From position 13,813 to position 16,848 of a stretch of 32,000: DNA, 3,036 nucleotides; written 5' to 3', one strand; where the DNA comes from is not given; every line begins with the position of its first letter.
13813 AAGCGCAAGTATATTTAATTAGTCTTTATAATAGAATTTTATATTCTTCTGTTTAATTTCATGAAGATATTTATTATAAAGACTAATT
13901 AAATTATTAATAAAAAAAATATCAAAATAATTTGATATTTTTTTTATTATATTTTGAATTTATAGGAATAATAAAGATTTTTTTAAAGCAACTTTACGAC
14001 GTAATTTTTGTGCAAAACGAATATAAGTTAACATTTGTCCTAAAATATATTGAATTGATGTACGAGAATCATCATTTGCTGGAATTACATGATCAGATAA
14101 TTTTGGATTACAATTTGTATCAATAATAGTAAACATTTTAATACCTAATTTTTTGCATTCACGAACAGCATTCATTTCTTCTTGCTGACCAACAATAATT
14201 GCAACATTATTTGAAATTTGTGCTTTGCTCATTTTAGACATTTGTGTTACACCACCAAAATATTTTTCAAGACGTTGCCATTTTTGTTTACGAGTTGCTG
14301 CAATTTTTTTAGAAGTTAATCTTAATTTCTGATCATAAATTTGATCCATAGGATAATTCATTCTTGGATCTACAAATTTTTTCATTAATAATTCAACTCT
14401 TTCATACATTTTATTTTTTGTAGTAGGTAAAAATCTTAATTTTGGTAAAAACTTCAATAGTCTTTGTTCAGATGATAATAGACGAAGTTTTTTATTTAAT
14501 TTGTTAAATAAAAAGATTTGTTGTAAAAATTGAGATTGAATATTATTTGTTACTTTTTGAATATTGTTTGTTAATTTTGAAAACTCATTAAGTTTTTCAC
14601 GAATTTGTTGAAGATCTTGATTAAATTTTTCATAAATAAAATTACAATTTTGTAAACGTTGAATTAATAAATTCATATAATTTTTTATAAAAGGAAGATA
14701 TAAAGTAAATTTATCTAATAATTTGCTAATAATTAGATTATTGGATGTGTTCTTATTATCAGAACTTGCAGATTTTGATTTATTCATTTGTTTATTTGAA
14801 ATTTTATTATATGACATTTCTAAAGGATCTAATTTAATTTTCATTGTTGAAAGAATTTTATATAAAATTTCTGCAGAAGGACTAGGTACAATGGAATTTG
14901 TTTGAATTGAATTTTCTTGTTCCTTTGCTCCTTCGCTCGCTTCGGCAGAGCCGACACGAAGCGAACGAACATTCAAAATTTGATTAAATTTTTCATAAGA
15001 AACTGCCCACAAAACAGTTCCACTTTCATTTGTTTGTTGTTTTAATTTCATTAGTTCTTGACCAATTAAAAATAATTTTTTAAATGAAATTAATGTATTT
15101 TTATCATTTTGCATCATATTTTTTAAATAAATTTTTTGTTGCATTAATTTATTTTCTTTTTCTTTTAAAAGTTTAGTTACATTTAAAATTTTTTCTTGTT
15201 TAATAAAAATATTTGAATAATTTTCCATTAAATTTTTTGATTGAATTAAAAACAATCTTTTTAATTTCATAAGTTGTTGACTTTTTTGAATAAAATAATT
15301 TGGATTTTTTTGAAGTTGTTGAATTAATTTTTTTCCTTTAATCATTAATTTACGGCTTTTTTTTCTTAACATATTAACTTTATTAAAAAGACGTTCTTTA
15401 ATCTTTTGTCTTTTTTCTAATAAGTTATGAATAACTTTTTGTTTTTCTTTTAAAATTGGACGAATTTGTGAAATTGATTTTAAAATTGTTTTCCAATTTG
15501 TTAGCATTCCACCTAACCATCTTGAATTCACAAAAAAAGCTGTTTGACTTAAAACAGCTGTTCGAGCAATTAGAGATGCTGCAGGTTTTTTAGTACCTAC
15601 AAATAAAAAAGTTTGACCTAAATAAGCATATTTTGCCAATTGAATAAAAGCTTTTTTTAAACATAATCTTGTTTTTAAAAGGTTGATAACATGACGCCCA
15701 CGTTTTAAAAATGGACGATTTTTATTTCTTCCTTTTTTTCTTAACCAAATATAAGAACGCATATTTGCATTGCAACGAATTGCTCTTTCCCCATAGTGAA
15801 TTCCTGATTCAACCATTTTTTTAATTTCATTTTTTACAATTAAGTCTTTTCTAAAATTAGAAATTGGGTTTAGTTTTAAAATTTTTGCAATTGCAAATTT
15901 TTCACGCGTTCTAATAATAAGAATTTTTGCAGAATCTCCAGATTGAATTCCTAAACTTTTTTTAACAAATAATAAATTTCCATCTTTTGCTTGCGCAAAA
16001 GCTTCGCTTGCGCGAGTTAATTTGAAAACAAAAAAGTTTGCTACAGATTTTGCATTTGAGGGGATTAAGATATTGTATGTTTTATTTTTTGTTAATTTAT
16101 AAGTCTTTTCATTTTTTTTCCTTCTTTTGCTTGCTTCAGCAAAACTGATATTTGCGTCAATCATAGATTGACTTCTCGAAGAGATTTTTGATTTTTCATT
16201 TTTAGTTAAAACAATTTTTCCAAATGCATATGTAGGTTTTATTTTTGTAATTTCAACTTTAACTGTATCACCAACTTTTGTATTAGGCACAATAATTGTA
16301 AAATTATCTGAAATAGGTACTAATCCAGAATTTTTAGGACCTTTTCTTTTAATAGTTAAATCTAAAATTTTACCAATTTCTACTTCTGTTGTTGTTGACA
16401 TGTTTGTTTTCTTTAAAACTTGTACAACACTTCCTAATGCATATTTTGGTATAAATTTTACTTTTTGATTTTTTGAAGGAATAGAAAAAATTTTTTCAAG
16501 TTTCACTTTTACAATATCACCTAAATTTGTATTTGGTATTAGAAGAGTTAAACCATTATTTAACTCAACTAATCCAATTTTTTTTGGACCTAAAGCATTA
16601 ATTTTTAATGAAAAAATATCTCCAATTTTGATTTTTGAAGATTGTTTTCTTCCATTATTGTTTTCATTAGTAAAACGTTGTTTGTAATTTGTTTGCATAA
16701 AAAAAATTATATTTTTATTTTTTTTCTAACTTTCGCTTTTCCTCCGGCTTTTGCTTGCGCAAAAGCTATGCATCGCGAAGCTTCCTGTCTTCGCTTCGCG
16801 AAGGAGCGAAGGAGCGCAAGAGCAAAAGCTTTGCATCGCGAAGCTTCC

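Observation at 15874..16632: Plastid ribosomal protein S2 carries three tandem TRAM-like repeats at its N-terminus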

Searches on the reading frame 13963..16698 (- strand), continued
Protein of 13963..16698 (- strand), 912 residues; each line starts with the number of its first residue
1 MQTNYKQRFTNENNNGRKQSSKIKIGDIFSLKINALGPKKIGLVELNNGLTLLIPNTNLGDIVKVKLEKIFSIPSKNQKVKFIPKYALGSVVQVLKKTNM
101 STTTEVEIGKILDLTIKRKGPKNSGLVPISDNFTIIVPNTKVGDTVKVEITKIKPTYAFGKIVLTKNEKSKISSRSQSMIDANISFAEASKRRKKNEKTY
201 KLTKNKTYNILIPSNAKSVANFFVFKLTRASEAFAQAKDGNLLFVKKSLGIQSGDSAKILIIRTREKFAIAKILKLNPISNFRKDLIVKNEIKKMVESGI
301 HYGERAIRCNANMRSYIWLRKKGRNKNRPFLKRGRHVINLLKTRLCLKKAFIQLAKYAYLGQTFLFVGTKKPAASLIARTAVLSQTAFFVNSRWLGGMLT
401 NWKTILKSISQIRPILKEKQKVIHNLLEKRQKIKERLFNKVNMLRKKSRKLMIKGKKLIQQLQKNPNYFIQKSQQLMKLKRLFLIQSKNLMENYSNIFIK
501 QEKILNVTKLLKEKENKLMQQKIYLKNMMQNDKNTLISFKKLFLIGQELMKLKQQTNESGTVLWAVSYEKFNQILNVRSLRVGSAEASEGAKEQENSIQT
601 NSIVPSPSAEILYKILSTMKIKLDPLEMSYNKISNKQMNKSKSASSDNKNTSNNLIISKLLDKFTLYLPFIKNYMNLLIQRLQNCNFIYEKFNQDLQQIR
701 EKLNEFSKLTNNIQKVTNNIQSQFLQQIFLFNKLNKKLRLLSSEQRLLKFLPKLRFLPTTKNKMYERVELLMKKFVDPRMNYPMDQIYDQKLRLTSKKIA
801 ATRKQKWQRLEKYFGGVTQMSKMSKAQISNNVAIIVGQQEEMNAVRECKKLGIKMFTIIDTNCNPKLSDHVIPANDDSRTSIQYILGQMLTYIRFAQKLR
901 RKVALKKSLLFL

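Call 24: find_homologous_proteins(query=window:13963-16698:-, max_evalue=1e-30)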
Query window:13963-16698:- (912 aa): 483 proteins with E <= 1e-30 among 8000 candidates; the best 120 are listed.
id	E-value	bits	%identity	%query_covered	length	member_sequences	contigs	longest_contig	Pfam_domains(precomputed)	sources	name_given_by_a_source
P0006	0.0e+0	1928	100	100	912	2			PF01938.27,PF00318.26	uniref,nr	uniref:Small ribosomal subunit protein uS2c n=1 Tax=Pseudopediastrum boryanum TaxID=55410 RepID=A0A2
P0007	0.0e+0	1820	96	100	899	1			PF01938.27,PF00318.26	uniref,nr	uniref:Small ribosomal subunit protein uS2c n=1 Tax=Pseudopediastrum boryanum TaxID=55410 RepID=A0A2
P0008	0.0e+0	1672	89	100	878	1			PF01938.27,PF00318.26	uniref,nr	uniref:Ribosomal protein S2 n=1 Tax=Pediastrum duplex TaxID=3105 RepID=A0A344PFI7_PEDDU|nr:ribosomal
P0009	0.0e+0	1668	89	100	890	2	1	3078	PF01938.27,PF00318.26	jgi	jgi:ribosomal protein S2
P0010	0.0e+0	1667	90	100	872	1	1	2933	PF01938.27,PF00318.26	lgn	-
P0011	0.0e+0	1648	88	100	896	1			PF01938.27,PF00318.26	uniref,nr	uniref:Small ribosomal subunit protein uS2c n=1 Tax=Pseudopediastrum sp. CL0201VA TaxID=2184484 RepI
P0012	0.0e+0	1645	86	100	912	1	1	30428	PF01938.27,PF00318.26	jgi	jgi:small subunit ribosomal protein S2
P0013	0.0e+0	1641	87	100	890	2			PF01938.27,PF00318.26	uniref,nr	uniref:Small ribosomal subunit protein uS2c n=1 Tax=Pediastrum duplex TaxID=3105 RepID=A0A2U8GHZ0_PE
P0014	0.0e+0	1637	87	100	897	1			PF01938.27,PF00318.26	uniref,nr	uniref:Small ribosomal subunit protein uS2c n=1 Tax=Pediastrum duplex TaxID=3105 RepID=A0A2U8GID4_PE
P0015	0.0e+0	1636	86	100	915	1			PF01938.27,PF00318.26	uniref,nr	uniref:Small ribosomal subunit protein uS2c n=1 Tax=Pediastrum angulosum TaxID=271408 RepID=A0A2U8GI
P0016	0.0e+0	1636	87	100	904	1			PF01938.27,PF00318.26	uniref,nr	uniref:Small ribosomal subunit protein uS2c n=1 Tax=Pediastrum duplex TaxID=3105 RepID=A0A1W5RN77_PE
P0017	0.0e+0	1626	85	100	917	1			PF01938.27,PF00318.26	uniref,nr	uniref:Small ribosomal subunit protein uS2c n=1 Tax=Pediastrum angulosum TaxID=271408 RepID=A0A2U8GH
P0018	0.0e+0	1625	86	100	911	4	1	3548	PF01938.27,PF00318.26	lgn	-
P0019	0.0e+0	1560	83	100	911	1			PF01938.27,PF00318.26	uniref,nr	uniref:Small ribosomal subunit protein uS2c n=1 Tax=Lacunastrum gracillimum TaxID=427913 RepID=A0A2U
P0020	0.0e+0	1453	79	100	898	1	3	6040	PF01938.27,PF00318.26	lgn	-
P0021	0.0e+0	1391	76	100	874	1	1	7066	PF01938.27,PF00318.26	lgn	-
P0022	0.0e+0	1390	76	100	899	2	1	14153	PF01938.27,PF00318.26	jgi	-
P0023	0.0e+0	1389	75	100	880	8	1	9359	PF01938.27,PF00318.26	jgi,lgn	-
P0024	0.0e+0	1383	75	100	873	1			PF01938.27,PF00318.26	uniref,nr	uniref:Small ribosomal subunit protein uS2c n=1 Tax=Stauridium tetras TaxID=271398 RepID=A0A2U8GJW8_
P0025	0.0e+0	1378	74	100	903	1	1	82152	PF01938.27,PF00318.26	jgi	jgi:small subunit ribosomal protein S2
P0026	0.0e+0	1151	66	97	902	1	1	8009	PF01938.27,PF00318.26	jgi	jgi:small subunit ribosomal protein S2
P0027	0.0e+0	1146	65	100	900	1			PF01938.27,PF00318.26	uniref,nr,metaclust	uniref:Small ribosomal subunit protein uS2c n=1 Tax=Chlorotetraedron incus TaxID=162317 RepID=A0A140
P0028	8.3e-266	903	53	97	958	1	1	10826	PF01938.27,PF00318.26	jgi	jgi:small subunit ribosomal protein S2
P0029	2.3e-262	891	53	97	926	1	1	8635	PF01938.27,PF00318.26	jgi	jgi:small subunit ribosomal protein S2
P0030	9.7e-260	883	53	97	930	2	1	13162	PF01938.27,PF00318.26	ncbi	-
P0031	2.9e-259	881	53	98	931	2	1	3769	PF01938.27,PF00318.26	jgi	jgi:small subunit ribosomal protein S2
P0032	3.3e-258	878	54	97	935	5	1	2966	PF01938.27,PF00318.26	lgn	-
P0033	4.9e-258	877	53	97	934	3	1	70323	PF01938.27,PF00318.26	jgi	jgi:small subunit ribosomal protein S2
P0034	1.9e-247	842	48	99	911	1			PF01938.27,PF00318.26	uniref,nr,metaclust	uniref:Small ribosomal subunit protein uS2c n=1 Tax=Bracteacoccus giganteus TaxID=50039 RepID=A0A0S2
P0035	1.5e-246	839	59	68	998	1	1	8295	PF01938.27,PF00318.26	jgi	jgi:small subunit ribosomal protein S2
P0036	2.5e-244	832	48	99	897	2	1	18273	PF01938.27,PF00318.26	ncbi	-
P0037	1.8e-243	829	49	98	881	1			PF01938.27,PF00318.26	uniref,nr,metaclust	uniref:Small ribosomal subunit protein uS2c n=1 Tax=Bracteacoccus aerius TaxID=50041 RepID=A0A140HAT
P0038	2.4e-242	825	48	99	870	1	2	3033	PF01938.27,PF00318.26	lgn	-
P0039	2.6e-242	825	49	97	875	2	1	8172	PF01938.27,PF00318.26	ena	-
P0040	4.2e-242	824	49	97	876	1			PF01938.27,PF00318.26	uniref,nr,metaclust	uniref:Small ribosomal subunit protein uS2c n=1 Tax=Kirchneriella aperta TaxID=117505 RepID=A0A140H9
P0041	9.2e-242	823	49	97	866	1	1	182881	PF01938.27,PF00318.26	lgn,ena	-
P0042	1.2e-241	823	49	97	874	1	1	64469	PF01938.27,PF00318.26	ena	-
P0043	1.3e-241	823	49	97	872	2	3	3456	PF01938.27,PF00318.26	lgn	-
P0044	2.0e-241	822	51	97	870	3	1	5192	PF01938.27,PF00318.26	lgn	-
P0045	2.8e-241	822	47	98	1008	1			PF01938.27,PF00318.26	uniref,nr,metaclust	uniref:Small ribosomal subunit protein uS2c n=1 Tax=Rotundella rotunda TaxID=1357779 RepID=A0A140GIH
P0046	1.5e-240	819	48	96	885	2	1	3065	PF01938.27,PF00318.26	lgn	-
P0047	3.2e-240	818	49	96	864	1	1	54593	PF01938.27,PF00318.26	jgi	jgi:small subunit ribosomal protein S2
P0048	1.2e-239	816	47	97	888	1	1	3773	PF01938.27,PF00318.26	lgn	-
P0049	1.8e-239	816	48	97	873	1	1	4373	PF01938.27,PF00318.26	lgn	-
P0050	2.4e-239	815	48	97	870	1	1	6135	PF01938.27,PF00318.26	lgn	-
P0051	2.5e-239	815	47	97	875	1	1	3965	PF01938.27,PF00318.26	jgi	jgi:small subunit ribosomal protein S2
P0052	4.4e-239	814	49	97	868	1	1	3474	PF01938.27,PF00318.26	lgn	-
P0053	2.3e-238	812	47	97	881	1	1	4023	PF01938.27,PF00318.26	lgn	-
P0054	2.3e-238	812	49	97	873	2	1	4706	PF01938.27,PF00318.26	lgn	-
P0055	3.5e-238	811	49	97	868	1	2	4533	PF01938.27,PF00318.26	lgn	-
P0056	7.9e-238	810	47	97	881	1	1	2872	PF01938.27,PF00318.26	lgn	-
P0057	8.0e-238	810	48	97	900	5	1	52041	PF01938.27,PF00318.26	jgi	jgi:ribosomal protein S2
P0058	1.1e-237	810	49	97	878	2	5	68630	PF01938.27,PF00318.26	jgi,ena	jgi:small subunit ribosomal protein S2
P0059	2.3e-237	809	48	97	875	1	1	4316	PF01938.27,PF00318.26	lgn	-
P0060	1.2e-236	806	48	99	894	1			PF01938.27,PF00318.26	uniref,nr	uniref:Small ribosomal subunit protein uS2c n=1 Tax=Pseudomuriella schumacherensis TaxID=889459 RepI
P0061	6.3e-236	804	47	97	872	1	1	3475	PF01938.27,PF00318.26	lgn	-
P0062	1.4e-235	803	48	97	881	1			PF01938.27,PF00318.26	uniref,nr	uniref:Small ribosomal subunit protein uS2c n=1 Tax=Raphidocelis subcapitata TaxID=307507 RepID=A0A2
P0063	1.4e-235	803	48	97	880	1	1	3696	PF01938.27,PF00318.26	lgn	-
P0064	1.6e-235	803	48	97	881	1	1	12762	PF01938.27,PF00318.26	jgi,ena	jgi:small subunit ribosomal protein S2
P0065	8.9e-235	800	48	97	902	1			PF01938.27,PF00318.26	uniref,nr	uniref:Small ribosomal subunit protein uS2c n=1 Tax=Ourococcus multisporus TaxID=132186 RepID=A0A140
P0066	1.8e-234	799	47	98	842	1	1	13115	PF01938.27,PF00318.26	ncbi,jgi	jgi:ribosomal protein S2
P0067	3.9e-234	798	48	97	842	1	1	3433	PF01938.27,PF00318.26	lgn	-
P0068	6.8e-234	797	47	97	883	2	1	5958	PF01938.27,PF00318.26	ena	-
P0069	1.0e-233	797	48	97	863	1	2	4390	PF01938.27,PF00318.26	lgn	-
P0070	8.3e-233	794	51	97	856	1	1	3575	PF01938.27,PF00318.26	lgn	-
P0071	2.1e-232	792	48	96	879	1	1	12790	PF01938.27,PF00318.26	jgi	jgi:ribosomal protein S2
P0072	5.6e-232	791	48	97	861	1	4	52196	PF01938.27,PF00318.26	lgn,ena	-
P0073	7.5e-232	790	49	97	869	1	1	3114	PF01938.27,PF00318.26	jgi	-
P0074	1.1e-230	787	48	96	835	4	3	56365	PF01938.27,PF00318.26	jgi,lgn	jgi:small subunit ribosomal protein S2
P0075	7.6e-230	784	48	97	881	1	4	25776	PF01938.27,PF00318.26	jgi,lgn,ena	jgi:small subunit ribosomal protein S2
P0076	1.5e-228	780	47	97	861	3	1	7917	PF01938.27,PF00318.26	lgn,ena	-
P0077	1.4e-227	776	47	97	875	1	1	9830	PF01938.27,PF00318.26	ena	-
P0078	2.8e-227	775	47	99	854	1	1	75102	PF01938.27,PF00318.26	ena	-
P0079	3.5e-227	775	47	97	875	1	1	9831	PF01938.27,PF00318.26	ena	-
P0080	3.7e-227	775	49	98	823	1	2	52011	PF01938.27,PF00318.26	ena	-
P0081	5.5e-227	774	47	98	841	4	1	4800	PF01938.27,PF00318.26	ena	-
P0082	5.6e-227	774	47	97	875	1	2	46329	PF01938.27,PF00318.26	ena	-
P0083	7.5e-227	774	45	99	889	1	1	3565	PF01938.27,PF00318.26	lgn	-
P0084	1.1e-226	773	47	97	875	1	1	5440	PF01938.27,PF00318.26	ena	-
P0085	7.3e-226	771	47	96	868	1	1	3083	PF01938.27,PF00318.26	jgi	-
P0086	1.4e-225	770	46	97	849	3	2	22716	PF01938.27,PF00318.26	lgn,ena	-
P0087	1.3e-224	766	45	97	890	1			PF01938.27,PF00318.26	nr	nr:ribosomal protein S2 [Follicularia botryoides]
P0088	3.1e-224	765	45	98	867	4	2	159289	PF01938.27,PF00318.26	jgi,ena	jgi:small subunit ribosomal protein S2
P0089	6.6e-224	764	46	99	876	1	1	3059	PF01938.27,PF00318.26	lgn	-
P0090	6.6e-223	761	47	97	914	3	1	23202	PF01938.27,PF00318.26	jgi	jgi:small subunit ribosomal protein S2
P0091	1.3e-222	760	45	99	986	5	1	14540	PF01938.27,PF00318.26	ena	-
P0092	2.3e-222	759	47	97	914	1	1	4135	PF01938.27,PF00318.26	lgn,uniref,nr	uniref:Small ribosomal subunit protein uS2c n=1 Tax=Tetradesmus obliquus TaxID=3088 RepID=A0A249RWU4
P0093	2.5e-222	759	47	97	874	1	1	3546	PF01938.27,PF00318.26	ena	-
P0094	2.9e-222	759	47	97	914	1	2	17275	PF01938.27,PF00318.26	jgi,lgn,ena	jgi:ribosomal protein S2/predicted RNA-binding protein with TRAM domain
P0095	4.6e-222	758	44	97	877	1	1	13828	PF01938.27,PF00318.26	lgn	-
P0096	5.7e-222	758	46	100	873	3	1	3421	PF01938.27,PF00318.26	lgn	-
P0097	6.1e-222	758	47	97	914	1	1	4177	PF01938.27,PF00318.26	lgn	-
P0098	9.3e-222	757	47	97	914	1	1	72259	PF01938.27,PF00318.26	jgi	jgi:small subunit ribosomal protein S2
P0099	1.1e-221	757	47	97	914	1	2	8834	PF01938.27,PF00318.26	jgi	jgi:ribosomal protein S2/predicted RNA-binding protein with TRAM domain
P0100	1.5e-221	756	47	97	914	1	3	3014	PF01938.27,PF00318.26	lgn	-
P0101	1.7e-221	756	47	97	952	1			PF01938.27,PF00318.26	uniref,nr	uniref:ribosomal protein S2 n=1 Tax=Coelastrella saipanensis TaxID=152631 RepID=UPI0010C4FD70|nr:rib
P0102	1.7e-221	756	43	100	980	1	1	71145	PF01938.27,PF00318.26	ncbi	-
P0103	5.5e-221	755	46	100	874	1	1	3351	PF01938.27,PF00318.26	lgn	-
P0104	1.1e-220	753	47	97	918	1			PF01938.27,PF00318.26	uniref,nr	uniref:ribosomal protein S2 n=1 Tax=Tetradesmus distendus TaxID=113531 RepID=UPI0030030705|nr:riboso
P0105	1.5e-220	753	47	97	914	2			PF01938.27,PF00318.26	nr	nr:ribosomal protein S2 [Tetradesmus sp. JML-2023c]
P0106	1.5e-220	753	46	97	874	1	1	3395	PF01938.27,PF00318.26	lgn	-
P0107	1.6e-220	753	45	98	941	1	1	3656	PF01938.27,PF00318.26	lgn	-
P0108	1.6e-220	753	46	98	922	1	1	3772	PF01938.27,PF00318.26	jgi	-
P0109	2.1e-220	753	46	98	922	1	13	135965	PF01938.27,PF00318.26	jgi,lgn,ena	-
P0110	2.1e-220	753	47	97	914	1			PF01938.27,PF00318.26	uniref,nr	uniref:ribosomal protein S2 n=1 Tax=Tetradesmus bajacalifornicus TaxID=269609 RepID=UPI0030025A3F|nr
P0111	2.3e-220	752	47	97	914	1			PF01938.27,PF00318.26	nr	nr:ribosomal protein S2 [Tetradesmus sp. JML-2023d]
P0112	2.5e-220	752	47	97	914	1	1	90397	PF01938.27,PF00318.26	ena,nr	nr:ribosomal protein S2 [Tetradesmus sp. JML-2023a]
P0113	3.5e-220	752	45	100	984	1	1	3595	PF01938.27,PF00318.26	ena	-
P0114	3.6e-220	752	46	97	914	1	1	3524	PF01938.27,PF00318.26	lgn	-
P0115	4.4e-220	752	46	96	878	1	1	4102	PF01938.27,PF00318.26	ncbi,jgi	jgi:ribosomal protein S2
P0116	6.6e-220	751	46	98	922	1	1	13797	PF01938.27,PF00318.26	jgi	-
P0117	1.3e-219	750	47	97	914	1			PF01938.27,PF00318.26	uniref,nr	uniref:ribosomal protein S2 n=1 Tax=Tetradesmus arenicola TaxID=2291721 RepID=UPI003002359B|nr:ribos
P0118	1.4e-219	750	47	99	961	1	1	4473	PF01938.27,PF00318.26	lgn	-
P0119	1.5e-219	750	47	97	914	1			PF01938.27,PF00318.26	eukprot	eukprot:GHRQ01000074.1.p1 GENE.GHRQ01000074.1~~GHRQ01000074.1.p1 ORF type:complete len:915 (+),score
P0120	4.1e-219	748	46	99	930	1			PF01938.27,PF00318.26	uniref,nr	uniref:Small ribosomal subunit protein uS2c n=1 Tax=Pectinodesmus pectinatus TaxID=91197 RepID=A0A2H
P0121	4.4e-219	748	47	97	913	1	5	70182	PF01938.27,PF00318.26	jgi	jgi:small subunit ribosomal protein S2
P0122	4.9e-219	748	47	97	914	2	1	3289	PF01938.27,PF00318.26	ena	-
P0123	6.1e-219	748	47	99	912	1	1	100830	PF01938.27,PF00318.26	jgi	jgi:ribosomal protein S2/predicted RNA-binding protein with TRAM domain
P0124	6.6e-219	748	44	99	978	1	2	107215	PF01938.27,PF00318.26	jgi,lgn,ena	jgi:small subunit ribosomal protein S2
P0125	7.0e-219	748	46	98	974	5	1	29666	PF01938.27,PF00318.26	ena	-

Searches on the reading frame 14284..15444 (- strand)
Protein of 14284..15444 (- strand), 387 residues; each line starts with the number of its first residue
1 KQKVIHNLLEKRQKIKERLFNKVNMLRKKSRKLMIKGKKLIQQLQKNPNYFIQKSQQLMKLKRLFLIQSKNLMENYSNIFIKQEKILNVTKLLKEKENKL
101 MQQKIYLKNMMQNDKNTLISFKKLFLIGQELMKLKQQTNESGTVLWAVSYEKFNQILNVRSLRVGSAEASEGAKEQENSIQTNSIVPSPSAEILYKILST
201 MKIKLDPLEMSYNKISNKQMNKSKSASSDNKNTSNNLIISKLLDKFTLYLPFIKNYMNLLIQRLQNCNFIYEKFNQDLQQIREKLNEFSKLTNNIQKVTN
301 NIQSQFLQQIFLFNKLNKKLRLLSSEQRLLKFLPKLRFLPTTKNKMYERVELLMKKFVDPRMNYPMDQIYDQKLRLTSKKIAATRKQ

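Call 9: search_protein_families(library=pfam, proteins=[window:14284-15444:-], max_evalue=10)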
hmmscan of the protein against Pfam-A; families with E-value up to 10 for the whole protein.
seq(387 aa): 2 families
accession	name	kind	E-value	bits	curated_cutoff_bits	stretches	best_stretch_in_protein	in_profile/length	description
PF16374.11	CIF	-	0.25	11.9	25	1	186-251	29-95/138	Cycle inhibiting factor (CIF)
PF03444.21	HrcA_DNA-bdg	-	2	8.6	21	1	17-70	8-56/79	Winged helix-turn-helix transcription repressor, HrcA DNA-binding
